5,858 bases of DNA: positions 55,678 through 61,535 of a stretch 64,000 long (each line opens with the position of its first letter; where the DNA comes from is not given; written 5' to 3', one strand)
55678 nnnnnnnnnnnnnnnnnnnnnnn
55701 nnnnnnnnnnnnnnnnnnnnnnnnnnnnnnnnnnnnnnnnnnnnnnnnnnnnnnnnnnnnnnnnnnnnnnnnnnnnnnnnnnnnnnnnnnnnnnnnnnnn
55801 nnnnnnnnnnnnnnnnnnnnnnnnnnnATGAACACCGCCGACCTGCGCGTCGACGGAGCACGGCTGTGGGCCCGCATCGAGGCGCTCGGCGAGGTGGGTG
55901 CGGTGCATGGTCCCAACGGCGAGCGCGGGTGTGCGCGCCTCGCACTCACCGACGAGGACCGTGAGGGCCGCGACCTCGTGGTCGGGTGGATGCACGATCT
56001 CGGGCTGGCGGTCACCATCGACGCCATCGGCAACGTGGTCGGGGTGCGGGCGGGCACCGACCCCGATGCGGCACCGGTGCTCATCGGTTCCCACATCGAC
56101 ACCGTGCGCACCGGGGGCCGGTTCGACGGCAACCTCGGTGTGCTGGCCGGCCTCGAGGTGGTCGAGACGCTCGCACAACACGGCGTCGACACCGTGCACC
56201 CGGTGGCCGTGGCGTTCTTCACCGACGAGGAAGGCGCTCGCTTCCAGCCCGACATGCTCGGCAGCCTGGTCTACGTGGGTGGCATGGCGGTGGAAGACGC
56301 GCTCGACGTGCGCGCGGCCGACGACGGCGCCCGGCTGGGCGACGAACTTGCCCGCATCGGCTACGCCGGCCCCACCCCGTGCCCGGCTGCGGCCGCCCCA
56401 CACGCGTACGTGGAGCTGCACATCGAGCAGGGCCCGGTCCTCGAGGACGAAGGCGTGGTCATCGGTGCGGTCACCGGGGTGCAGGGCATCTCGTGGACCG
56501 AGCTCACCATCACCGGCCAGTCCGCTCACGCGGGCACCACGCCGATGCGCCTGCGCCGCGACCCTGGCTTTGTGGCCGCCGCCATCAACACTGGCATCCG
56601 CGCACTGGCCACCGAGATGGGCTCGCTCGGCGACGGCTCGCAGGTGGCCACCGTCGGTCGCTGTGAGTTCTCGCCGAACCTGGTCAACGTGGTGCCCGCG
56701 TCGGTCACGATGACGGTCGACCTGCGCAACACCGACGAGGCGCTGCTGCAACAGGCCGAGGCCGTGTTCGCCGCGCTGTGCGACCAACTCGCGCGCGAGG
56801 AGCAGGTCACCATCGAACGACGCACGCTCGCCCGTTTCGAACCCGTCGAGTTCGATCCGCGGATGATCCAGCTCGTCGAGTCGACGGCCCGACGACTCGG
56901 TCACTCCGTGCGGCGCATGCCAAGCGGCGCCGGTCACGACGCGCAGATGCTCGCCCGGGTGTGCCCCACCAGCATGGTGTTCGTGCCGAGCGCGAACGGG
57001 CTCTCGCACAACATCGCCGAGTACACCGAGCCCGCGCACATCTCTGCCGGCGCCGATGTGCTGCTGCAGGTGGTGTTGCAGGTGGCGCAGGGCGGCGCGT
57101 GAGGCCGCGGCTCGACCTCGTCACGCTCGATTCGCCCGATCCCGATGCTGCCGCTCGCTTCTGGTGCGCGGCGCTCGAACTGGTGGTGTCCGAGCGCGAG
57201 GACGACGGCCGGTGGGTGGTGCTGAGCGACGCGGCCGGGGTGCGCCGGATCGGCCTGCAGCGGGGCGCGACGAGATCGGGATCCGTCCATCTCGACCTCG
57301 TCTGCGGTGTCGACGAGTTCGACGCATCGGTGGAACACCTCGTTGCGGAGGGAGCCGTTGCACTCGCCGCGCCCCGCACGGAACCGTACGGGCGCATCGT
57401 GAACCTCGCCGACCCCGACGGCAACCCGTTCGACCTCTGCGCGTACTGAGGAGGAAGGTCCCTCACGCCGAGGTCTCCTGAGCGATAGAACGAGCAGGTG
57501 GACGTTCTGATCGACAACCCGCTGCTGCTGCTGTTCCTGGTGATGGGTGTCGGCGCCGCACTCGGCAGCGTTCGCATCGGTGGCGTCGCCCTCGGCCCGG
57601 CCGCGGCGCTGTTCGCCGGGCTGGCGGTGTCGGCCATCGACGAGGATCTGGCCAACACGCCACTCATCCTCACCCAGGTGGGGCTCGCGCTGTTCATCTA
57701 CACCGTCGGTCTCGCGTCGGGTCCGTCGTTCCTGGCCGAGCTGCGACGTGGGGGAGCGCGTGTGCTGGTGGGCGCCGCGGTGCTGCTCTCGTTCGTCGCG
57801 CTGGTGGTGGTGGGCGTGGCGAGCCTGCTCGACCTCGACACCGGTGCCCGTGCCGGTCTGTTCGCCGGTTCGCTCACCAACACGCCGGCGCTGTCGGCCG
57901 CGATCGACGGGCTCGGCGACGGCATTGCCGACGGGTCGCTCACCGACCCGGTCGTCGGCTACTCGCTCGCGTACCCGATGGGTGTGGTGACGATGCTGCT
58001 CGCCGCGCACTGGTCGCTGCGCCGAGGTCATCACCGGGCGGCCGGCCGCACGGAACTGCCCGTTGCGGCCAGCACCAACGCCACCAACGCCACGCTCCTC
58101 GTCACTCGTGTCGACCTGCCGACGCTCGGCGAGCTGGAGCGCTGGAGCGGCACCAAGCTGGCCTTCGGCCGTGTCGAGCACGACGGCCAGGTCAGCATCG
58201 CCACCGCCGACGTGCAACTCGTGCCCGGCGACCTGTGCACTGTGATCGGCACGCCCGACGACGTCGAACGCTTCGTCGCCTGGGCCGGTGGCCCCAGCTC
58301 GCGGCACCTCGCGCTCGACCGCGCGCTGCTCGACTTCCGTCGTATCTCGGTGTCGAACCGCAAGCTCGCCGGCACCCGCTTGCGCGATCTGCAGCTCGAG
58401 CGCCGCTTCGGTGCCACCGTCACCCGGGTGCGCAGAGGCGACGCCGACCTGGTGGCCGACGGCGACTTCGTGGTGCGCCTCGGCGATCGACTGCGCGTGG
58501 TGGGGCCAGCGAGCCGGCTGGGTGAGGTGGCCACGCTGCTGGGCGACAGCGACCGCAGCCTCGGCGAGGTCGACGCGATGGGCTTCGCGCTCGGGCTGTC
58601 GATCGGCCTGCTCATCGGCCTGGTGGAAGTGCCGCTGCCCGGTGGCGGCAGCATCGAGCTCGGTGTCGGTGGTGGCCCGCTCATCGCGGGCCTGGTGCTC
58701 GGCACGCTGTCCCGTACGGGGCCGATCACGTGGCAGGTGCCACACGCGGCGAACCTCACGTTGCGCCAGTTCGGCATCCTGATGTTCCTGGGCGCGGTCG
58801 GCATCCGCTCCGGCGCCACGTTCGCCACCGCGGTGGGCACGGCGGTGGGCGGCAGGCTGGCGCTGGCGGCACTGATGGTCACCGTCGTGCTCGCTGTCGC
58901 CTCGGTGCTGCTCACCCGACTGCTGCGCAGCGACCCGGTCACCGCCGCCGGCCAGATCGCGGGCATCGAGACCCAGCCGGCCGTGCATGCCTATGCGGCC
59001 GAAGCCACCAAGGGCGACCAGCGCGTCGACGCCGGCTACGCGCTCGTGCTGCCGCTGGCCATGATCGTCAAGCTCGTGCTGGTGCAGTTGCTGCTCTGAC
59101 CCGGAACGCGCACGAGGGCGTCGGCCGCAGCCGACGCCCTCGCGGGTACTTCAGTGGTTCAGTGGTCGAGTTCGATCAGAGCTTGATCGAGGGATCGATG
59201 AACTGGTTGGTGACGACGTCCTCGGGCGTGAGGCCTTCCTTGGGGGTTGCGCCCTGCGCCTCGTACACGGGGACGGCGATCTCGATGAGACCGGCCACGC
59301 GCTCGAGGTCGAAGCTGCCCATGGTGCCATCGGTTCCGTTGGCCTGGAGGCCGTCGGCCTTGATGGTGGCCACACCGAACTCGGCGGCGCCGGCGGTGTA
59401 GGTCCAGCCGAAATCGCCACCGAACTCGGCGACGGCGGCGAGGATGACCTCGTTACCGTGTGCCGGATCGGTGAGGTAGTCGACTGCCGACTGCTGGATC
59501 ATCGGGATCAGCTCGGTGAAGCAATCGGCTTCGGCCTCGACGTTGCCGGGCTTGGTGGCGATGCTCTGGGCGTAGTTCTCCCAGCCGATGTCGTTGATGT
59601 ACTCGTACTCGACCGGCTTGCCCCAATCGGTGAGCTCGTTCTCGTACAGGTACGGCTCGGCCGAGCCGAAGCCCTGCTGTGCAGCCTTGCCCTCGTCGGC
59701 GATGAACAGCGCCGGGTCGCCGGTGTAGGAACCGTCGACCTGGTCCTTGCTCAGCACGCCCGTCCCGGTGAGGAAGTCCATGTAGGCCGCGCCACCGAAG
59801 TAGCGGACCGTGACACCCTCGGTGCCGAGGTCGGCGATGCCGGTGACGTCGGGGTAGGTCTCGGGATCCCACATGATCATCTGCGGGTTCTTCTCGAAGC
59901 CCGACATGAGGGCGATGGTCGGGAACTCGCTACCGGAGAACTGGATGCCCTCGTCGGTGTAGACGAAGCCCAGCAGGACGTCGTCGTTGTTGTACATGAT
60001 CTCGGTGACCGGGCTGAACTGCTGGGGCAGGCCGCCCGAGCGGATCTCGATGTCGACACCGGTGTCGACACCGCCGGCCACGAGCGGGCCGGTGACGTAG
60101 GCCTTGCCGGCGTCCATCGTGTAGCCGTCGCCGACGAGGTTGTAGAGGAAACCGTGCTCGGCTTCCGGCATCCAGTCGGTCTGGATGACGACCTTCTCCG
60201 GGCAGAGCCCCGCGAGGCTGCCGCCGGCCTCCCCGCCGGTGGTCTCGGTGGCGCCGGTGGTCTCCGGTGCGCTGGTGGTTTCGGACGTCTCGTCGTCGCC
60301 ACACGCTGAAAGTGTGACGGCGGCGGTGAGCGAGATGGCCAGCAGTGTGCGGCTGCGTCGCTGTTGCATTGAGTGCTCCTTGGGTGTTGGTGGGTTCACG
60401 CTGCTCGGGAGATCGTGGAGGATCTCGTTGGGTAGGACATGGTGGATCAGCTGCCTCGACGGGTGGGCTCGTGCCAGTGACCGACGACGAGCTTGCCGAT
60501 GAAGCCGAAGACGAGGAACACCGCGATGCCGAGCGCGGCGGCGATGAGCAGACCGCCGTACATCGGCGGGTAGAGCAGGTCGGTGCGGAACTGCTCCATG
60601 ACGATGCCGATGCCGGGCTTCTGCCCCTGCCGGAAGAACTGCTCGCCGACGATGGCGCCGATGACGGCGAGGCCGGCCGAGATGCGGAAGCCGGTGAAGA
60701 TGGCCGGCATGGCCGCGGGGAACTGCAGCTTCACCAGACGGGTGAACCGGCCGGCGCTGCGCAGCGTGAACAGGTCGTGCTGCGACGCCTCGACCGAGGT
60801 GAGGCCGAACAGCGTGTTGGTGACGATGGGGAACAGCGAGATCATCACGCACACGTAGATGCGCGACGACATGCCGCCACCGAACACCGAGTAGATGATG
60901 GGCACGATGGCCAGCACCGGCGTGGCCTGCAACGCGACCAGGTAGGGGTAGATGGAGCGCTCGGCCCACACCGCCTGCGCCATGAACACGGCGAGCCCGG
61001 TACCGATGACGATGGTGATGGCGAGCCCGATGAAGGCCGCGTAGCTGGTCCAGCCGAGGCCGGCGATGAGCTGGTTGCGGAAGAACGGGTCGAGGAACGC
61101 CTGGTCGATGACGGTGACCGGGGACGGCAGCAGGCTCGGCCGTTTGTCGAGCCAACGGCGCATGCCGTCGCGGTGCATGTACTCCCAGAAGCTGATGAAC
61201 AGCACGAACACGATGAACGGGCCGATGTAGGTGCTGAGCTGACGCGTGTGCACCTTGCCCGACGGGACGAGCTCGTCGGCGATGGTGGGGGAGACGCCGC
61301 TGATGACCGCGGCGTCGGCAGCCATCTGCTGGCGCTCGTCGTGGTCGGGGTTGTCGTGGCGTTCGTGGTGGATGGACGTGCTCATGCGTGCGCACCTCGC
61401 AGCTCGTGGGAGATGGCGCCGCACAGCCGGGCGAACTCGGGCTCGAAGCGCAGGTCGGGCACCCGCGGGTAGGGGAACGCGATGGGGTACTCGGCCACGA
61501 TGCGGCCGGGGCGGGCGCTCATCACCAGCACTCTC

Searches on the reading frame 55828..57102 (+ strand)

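Call 60: search_protein_families(library=pfam, proteins=[window:55828-57102:+], max_evalue=0.001)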
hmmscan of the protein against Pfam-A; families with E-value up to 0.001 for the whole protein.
window:55828-57102:+ (424 aa): 3 families
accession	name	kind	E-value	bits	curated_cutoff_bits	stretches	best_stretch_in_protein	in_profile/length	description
PF01546.33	Peptidase_M20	-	8.2e-30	104.7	24.6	1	85-417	1-205/206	Peptidase family M20/M25/M40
PF04389.22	Peptidase_M28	-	4.9e-07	30.1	21.3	1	69-149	1-76/193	Peptidase family M28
PF07687.19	M20_dimer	-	1.5e-05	25.3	21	1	217-324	2-105/107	Peptidase dimerisation domain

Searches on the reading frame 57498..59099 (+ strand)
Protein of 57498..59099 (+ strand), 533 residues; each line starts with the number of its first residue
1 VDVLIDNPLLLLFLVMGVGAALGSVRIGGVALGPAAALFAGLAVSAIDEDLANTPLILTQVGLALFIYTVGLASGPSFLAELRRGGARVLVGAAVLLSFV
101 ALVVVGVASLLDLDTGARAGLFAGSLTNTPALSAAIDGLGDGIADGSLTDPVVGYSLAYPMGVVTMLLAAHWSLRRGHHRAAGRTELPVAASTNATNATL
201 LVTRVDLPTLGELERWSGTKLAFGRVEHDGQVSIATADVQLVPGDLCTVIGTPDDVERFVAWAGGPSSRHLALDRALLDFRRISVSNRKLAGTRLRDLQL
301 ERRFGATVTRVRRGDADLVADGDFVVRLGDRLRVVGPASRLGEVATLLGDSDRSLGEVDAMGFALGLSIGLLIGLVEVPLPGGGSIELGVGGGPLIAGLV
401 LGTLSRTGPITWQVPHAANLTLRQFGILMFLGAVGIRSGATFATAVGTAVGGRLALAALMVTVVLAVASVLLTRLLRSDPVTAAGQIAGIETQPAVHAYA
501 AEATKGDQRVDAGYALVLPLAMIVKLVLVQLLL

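Call 60: search_protein_families(library=pfam, proteins=[window:57498-59099:+], max_evalue=0.001)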
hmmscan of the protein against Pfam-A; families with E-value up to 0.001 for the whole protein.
window:57498-59099:+ (533 aa): 2 families
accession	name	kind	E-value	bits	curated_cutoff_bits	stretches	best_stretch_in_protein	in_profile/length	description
PF06826.17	Asp-Al_Ex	-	4.6e-60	202.7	27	2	363-532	2-165/167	Predicted Permease Membrane Region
PF02080.26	TrkA_C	-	8.5e-18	64.5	27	1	286-349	8-71/71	TrkA-C domain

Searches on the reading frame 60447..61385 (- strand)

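Call 60: search_protein_families(library=pfam, proteins=[window:60447-61385:-], max_evalue=0.001)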
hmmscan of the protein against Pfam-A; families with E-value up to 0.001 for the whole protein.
window:60447-61385:- (312 aa): 1 family
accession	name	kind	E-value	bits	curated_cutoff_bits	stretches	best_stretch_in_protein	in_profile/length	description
PF00528.27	BPD_transp_1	-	1.1e-19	71.3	26.4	1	128-297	1-175/184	Binding-protein-dependent transport system inner membrane component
